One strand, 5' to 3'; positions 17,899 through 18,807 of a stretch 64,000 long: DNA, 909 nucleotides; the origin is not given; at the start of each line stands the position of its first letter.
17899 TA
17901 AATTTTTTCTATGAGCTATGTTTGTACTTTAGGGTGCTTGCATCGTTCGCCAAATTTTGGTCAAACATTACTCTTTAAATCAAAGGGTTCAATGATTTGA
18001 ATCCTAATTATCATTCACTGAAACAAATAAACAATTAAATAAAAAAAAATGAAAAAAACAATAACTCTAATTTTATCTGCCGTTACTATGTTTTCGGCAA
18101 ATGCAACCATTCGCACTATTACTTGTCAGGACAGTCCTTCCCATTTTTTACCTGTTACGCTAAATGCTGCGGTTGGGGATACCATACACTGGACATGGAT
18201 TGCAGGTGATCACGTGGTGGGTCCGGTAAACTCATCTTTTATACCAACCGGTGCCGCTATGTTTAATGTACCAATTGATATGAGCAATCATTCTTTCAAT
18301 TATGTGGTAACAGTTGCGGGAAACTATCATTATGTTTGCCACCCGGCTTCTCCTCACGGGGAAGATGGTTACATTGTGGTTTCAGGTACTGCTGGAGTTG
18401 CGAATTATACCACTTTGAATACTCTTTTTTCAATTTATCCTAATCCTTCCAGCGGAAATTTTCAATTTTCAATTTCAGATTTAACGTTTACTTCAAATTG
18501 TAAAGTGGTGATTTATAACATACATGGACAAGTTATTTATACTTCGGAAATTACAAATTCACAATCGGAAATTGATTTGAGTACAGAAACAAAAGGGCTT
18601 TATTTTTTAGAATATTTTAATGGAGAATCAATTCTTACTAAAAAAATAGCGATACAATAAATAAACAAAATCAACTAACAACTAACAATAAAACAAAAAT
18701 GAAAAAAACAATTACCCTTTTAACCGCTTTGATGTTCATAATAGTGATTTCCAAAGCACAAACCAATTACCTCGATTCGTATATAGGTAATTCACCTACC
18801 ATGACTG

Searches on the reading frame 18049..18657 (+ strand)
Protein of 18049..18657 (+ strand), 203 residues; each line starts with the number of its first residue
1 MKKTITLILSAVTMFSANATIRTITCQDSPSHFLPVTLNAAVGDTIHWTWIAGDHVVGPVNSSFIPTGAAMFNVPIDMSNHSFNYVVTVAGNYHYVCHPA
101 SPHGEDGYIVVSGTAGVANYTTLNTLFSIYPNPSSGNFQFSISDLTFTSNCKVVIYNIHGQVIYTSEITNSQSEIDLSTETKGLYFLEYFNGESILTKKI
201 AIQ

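Call 104: search_protein_families(library=pfam, proteins=[window:18049-18657:+], max_evalue=0.001)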
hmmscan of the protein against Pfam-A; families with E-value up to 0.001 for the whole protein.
window:18049-18657:+ (203 aa): 1 family
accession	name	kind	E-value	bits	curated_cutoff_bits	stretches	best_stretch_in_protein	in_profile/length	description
PF18962.6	Por_Secre_tail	-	4.9e-14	52.8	27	1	129-202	1-75/75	Secretion system C-terminal sorting domain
